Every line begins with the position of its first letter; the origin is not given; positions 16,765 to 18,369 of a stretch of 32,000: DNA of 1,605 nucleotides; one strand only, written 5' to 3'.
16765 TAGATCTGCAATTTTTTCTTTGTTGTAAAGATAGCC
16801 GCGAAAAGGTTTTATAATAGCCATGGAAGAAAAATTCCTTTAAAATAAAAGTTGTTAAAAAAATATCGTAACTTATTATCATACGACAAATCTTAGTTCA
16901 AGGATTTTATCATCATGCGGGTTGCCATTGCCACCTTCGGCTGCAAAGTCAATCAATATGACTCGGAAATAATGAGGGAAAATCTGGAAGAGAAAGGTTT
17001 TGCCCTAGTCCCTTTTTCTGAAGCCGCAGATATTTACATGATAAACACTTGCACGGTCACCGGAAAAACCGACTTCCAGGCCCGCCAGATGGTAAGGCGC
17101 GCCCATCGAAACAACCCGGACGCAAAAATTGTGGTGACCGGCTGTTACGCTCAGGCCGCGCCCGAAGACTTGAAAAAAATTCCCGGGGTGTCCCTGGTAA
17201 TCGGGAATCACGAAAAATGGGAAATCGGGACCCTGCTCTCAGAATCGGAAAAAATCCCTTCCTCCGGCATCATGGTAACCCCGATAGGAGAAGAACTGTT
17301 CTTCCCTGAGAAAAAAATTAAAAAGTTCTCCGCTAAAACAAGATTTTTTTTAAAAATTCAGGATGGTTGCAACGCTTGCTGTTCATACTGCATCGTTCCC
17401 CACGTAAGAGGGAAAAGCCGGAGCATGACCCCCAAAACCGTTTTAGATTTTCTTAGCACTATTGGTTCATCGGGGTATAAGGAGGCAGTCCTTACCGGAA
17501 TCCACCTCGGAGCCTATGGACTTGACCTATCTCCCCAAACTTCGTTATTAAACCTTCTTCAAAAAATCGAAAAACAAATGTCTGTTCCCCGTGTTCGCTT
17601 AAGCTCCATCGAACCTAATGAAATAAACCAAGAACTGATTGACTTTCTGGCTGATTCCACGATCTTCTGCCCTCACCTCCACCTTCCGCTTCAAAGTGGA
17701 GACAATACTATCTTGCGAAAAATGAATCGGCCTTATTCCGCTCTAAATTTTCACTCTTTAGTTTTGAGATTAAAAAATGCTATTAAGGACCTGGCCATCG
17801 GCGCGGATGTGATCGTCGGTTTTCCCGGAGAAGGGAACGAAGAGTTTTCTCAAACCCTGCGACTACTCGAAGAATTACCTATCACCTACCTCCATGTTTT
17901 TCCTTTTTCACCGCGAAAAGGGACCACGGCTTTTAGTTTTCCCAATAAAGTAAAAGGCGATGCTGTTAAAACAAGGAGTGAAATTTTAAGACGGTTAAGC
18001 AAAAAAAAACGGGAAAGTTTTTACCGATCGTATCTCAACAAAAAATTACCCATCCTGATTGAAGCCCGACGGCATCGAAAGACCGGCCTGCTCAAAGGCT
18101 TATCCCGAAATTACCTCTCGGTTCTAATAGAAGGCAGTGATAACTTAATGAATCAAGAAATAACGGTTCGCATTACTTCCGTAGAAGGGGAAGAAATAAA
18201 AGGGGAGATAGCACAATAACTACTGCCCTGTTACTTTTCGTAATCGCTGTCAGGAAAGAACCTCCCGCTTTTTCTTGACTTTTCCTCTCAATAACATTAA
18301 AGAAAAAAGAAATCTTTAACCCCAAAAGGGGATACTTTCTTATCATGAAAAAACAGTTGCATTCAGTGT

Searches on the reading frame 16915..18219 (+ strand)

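Call 8: search_protein_families(library=pfam, proteins=[window:16915-18219:+], max_evalue=0.01)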
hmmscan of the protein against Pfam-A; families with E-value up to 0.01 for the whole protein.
window:16915-18219:+ (434 aa): 3 families
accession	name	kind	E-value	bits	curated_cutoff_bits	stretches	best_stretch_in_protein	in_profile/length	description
PF00919.26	UPF0004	-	1.2e-29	102.6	27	1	2-97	1-98/98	Uncharacterized protein family UPF0004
PF04055.27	Radical_SAM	-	2.2e-20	73.9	29.5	1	147-318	2-166/166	Radical SAM superfamily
PF02310.24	B12-binding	-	0.0022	18.3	32.1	1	38-100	52-114/121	B12 binding domain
